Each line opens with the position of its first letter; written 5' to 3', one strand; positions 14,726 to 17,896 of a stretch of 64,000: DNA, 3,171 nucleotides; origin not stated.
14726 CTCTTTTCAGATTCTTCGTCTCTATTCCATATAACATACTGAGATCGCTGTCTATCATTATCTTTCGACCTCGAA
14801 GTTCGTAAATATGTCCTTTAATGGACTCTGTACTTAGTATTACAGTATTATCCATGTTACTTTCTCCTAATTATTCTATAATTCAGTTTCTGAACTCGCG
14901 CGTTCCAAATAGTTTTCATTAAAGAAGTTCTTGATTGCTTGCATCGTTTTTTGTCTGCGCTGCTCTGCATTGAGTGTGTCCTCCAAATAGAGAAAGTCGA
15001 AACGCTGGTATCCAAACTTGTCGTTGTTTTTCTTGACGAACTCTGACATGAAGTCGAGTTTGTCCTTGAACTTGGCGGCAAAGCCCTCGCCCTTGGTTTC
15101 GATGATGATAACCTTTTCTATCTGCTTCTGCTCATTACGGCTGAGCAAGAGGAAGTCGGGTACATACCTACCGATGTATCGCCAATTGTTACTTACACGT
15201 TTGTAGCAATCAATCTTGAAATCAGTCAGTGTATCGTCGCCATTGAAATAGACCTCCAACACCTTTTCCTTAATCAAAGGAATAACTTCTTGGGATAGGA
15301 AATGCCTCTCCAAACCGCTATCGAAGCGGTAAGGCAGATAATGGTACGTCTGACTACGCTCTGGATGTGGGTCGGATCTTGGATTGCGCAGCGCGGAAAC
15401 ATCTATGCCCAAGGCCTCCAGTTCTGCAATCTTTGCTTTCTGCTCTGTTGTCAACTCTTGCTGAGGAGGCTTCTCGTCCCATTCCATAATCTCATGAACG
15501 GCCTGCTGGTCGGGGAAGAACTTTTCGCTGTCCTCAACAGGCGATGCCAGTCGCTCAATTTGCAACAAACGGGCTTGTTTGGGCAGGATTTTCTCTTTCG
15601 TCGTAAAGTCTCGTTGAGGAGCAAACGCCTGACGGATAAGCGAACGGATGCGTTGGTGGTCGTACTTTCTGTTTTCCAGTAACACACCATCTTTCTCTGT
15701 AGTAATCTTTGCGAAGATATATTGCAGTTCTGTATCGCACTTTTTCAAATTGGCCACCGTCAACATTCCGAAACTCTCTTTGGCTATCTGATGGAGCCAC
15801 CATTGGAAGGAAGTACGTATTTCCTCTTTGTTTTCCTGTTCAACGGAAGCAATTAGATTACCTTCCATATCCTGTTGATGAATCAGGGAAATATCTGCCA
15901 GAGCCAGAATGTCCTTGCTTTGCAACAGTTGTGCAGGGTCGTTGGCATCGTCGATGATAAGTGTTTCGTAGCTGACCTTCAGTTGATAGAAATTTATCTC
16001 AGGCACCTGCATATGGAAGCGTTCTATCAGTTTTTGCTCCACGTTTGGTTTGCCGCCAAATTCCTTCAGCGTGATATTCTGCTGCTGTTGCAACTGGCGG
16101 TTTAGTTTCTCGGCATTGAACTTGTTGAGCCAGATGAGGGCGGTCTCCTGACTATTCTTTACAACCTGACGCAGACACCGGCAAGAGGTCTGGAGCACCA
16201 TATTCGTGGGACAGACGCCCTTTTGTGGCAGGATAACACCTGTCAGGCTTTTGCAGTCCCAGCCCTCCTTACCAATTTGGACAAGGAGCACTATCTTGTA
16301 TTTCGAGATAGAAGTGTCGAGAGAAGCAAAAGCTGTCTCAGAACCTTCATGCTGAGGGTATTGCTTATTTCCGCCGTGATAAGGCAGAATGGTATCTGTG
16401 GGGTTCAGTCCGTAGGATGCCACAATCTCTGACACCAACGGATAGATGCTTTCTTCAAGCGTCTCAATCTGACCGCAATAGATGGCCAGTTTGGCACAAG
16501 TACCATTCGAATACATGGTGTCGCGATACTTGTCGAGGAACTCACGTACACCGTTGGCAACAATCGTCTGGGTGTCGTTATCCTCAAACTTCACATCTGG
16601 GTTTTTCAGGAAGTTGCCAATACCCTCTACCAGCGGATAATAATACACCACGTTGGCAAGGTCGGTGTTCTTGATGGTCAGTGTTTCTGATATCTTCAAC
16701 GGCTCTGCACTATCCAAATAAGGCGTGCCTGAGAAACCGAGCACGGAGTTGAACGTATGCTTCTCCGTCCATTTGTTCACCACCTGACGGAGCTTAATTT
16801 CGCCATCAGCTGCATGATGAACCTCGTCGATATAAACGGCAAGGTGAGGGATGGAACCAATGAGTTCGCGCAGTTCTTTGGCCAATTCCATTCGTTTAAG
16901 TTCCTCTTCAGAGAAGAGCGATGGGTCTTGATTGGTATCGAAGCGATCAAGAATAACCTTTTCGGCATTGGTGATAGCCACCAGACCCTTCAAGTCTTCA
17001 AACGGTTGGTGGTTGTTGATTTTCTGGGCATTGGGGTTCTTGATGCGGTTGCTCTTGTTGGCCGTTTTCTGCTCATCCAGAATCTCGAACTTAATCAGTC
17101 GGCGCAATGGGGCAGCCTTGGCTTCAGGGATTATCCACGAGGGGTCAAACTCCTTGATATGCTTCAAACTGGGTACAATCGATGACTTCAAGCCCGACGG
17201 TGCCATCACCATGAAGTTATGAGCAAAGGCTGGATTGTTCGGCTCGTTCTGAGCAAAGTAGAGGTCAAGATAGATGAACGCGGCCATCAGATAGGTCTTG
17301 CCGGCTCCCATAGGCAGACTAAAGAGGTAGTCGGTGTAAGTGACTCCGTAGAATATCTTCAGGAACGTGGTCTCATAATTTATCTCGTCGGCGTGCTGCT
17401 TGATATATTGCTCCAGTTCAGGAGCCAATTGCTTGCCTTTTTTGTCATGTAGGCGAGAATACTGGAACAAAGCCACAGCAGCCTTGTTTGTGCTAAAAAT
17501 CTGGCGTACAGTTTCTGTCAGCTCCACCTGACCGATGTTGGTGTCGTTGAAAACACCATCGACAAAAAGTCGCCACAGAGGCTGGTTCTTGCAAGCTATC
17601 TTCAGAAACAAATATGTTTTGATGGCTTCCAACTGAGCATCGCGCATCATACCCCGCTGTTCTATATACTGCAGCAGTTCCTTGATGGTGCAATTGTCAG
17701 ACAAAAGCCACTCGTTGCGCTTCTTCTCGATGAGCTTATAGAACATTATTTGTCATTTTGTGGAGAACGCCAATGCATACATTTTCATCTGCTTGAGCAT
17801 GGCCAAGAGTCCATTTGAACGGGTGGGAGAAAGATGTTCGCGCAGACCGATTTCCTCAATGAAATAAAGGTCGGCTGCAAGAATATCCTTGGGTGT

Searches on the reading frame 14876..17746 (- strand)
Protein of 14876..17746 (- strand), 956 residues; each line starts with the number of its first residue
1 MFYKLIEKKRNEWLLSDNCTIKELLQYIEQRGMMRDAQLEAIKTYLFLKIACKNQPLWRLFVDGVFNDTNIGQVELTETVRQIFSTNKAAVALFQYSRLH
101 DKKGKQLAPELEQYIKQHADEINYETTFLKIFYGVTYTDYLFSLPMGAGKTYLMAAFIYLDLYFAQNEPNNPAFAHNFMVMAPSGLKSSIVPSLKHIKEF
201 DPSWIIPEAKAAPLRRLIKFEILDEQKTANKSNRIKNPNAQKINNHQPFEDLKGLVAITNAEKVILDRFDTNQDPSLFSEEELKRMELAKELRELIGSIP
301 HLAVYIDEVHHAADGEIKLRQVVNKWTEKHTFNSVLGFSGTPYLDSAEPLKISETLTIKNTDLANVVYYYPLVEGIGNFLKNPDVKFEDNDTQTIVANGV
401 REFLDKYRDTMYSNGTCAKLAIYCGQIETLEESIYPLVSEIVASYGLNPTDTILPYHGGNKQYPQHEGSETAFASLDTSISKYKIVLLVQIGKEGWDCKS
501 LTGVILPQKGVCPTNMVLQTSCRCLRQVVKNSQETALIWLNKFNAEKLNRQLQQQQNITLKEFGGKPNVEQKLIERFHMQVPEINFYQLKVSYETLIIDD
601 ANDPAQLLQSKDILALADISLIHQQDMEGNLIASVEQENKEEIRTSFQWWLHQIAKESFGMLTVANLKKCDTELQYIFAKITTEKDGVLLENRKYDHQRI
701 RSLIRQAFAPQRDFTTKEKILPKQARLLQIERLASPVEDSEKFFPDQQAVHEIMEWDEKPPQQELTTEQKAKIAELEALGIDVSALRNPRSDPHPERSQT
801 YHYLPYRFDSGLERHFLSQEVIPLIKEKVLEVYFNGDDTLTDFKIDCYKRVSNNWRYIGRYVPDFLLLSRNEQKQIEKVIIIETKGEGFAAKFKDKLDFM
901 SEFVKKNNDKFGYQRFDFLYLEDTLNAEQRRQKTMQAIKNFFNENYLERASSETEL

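Call 77: search_protein_families(library=pfam, proteins=[window:14876-17746:-])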
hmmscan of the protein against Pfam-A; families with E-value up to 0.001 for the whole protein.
window:14876-17746:- (956 aa): 1 family
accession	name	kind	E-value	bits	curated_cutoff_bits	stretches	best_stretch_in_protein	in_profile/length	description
PF04851.21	ResIII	-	9.2e-07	29.3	22.5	1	137-342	23-162/164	Type III restriction enzyme, res subunit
